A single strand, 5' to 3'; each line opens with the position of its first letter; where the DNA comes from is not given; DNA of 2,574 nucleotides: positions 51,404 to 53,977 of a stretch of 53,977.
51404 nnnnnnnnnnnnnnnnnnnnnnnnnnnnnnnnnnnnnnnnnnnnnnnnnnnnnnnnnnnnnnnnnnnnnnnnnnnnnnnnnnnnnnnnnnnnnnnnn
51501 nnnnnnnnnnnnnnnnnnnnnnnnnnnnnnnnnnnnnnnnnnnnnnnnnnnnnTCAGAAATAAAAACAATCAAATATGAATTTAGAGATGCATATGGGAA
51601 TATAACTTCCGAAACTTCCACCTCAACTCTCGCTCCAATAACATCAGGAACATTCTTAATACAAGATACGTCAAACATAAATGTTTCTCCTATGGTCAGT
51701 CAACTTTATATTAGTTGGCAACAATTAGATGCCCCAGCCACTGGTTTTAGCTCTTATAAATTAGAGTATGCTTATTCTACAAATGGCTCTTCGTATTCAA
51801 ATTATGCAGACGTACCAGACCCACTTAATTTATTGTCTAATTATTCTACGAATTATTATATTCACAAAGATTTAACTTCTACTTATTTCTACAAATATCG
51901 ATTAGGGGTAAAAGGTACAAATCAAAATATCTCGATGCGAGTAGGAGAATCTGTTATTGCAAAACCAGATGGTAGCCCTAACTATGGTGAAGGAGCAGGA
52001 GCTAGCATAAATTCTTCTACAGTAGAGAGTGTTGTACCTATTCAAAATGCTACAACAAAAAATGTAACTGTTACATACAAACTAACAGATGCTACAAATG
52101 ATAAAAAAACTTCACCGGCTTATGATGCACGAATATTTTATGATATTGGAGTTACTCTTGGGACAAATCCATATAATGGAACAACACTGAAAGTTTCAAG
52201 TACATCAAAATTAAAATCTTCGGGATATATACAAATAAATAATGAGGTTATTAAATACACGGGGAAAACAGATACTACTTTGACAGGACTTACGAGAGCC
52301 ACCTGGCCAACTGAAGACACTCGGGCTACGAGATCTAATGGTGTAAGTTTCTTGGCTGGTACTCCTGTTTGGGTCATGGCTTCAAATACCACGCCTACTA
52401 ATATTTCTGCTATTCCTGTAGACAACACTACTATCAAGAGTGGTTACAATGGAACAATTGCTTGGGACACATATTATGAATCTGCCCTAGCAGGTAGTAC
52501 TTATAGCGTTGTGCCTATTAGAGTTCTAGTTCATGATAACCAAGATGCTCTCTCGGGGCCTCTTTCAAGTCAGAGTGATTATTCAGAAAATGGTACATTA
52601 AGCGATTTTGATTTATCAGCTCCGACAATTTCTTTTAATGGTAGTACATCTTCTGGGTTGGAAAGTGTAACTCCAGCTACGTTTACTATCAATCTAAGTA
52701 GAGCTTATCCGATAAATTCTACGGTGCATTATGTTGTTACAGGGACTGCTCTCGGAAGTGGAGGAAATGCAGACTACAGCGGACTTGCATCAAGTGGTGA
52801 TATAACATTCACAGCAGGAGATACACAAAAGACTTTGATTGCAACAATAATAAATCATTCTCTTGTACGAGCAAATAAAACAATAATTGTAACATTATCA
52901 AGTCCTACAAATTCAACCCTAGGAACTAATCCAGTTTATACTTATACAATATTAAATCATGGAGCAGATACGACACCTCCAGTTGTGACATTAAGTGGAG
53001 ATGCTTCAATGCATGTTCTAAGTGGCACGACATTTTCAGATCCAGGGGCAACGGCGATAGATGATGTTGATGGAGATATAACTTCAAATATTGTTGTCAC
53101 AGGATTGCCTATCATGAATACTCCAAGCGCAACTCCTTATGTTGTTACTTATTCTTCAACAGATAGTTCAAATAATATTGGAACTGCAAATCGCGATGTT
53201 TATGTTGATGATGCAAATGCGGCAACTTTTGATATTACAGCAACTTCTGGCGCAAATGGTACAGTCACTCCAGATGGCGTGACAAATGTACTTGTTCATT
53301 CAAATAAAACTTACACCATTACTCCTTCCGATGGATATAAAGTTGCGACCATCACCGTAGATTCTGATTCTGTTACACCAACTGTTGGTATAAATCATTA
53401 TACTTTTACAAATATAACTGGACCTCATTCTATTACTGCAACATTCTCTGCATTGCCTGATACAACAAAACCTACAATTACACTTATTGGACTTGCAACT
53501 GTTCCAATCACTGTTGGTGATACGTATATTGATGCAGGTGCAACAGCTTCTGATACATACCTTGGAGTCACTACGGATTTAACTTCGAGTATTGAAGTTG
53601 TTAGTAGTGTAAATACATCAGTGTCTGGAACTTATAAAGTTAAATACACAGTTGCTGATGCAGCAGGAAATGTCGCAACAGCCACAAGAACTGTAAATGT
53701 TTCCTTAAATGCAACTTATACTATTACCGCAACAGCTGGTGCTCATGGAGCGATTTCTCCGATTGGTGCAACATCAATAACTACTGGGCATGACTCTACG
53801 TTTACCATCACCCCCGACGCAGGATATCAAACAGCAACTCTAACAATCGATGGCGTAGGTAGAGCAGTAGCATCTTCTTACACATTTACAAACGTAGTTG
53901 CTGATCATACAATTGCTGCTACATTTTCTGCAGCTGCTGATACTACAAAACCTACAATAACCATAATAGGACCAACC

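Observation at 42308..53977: Giant ORF (at least 3,890 codons, still open at the window edge) that the ORF track does not show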

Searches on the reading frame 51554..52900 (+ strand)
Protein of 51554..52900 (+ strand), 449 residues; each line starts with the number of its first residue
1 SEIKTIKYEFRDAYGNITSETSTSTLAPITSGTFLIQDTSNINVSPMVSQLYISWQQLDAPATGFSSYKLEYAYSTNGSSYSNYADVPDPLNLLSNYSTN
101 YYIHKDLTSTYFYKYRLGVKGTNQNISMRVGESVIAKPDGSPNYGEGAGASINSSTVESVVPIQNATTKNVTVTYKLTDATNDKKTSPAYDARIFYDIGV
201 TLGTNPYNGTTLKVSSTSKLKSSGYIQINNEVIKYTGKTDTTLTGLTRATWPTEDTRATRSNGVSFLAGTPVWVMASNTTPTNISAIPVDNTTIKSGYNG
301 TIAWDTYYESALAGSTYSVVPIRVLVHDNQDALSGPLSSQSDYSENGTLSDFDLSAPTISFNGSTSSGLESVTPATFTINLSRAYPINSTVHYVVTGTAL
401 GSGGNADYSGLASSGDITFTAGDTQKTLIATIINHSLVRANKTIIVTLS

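Call 14: search_protein_families(library=pfam, proteins=[window:51554-52900:+], max_evalue=0.5)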
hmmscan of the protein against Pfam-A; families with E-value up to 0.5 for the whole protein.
window:51554-52900:+ (449 aa): 1 family
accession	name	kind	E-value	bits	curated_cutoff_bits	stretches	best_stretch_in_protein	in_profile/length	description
PF03160.20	Calx-beta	-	0.0012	19.3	27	1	356-449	5-95/119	Calx-beta domain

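Call 48: search_protein_families(library=phrogs, proteins=[window:51554-52900:+], max_evalue=0.01)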
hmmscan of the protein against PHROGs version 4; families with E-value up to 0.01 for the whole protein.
window:51554-52900:+ (449 aa): 2 families
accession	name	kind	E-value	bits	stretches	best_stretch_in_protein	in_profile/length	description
phrog_11439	-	tail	2.5e-06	27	1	180-319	189-321/775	tail fiber protein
phrog_22827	-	unknown function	1.7e-05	24.6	1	195-249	263-317/613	-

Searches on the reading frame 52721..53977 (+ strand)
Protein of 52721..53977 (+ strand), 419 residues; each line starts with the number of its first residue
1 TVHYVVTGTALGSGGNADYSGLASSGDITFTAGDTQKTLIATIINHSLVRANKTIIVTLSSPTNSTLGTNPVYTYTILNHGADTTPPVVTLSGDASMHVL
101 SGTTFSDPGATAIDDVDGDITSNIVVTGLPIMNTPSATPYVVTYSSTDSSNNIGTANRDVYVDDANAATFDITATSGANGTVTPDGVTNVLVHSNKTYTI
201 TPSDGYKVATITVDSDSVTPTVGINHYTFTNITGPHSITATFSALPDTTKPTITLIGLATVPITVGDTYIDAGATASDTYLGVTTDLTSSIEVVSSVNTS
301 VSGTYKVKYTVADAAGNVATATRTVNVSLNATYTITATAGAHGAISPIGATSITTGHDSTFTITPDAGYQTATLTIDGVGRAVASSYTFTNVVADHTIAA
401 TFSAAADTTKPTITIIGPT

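Call 14: search_protein_families(library=pfam, proteins=[window:52721-53977:+], max_evalue=0.5)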
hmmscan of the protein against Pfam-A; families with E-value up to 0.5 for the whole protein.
window:52721-53977:+ (419 aa): 3 families
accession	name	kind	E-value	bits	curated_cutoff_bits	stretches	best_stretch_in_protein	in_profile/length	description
PF16403.11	Bact_surface_Ig-like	-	7.2e-34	116.1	27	2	253-327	1-71/71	Bacterial surface protein, Ig-like domain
PF03160.20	Calx-beta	-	0.0012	19.3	27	1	8-65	48-100/119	Calx-beta domain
PF02494.22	HYR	-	0.27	12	21.7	1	299-327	53-81/81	HYR domain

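Call 48: search_protein_families(library=phrogs, proteins=[window:52721-53977:+], max_evalue=0.01)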
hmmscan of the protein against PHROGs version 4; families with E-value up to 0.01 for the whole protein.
window:52721-53977:+ (419 aa): 0 families

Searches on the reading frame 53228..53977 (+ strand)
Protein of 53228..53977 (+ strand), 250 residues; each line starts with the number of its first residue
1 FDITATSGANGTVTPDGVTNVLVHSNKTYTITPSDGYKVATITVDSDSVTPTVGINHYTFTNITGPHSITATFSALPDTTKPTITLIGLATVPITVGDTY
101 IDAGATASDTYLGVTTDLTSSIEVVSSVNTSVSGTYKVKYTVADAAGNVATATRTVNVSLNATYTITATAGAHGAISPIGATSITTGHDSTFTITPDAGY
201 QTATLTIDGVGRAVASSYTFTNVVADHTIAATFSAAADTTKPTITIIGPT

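Call 85: find_related_loci(query=window:53228-53977:+, collection=metagenome_contigs, flank=10000)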
Query window:53228-53977:+ (250 aa) in metagenome_contigs; peptide patterns used: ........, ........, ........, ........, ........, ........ (x = any residue, [..] = any of these).
227 stretches matched a pattern; 67 encode a relative of the query (tblastn E <= 1e-3); 67 distinct loci.
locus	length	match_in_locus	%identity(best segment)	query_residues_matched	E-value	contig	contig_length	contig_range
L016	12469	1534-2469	35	1-249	4e-32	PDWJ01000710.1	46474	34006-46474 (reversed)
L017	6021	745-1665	34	3-237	1e-29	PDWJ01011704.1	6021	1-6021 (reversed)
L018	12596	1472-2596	36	1-235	6e-29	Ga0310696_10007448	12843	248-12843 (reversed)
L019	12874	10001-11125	36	1-235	6e-29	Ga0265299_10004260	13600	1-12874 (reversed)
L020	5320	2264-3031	33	3-240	3e-28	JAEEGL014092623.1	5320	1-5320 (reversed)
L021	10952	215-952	36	3-241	4e-28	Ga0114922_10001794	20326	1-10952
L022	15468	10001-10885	34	1-234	1e-27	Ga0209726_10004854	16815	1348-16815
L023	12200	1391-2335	42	1-249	7e-37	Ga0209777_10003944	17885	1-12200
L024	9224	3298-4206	36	1-234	1e-25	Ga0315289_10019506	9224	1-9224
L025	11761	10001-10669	41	1-239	3e-24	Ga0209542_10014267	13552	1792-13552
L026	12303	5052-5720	41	1-239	3e-24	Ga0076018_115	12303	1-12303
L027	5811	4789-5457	41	1-239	3e-24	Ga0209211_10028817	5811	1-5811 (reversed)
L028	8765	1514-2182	41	1-239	4e-24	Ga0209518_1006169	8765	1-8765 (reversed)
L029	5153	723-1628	36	3-245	1e-23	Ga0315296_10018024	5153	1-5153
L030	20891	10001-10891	32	1-237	2e-23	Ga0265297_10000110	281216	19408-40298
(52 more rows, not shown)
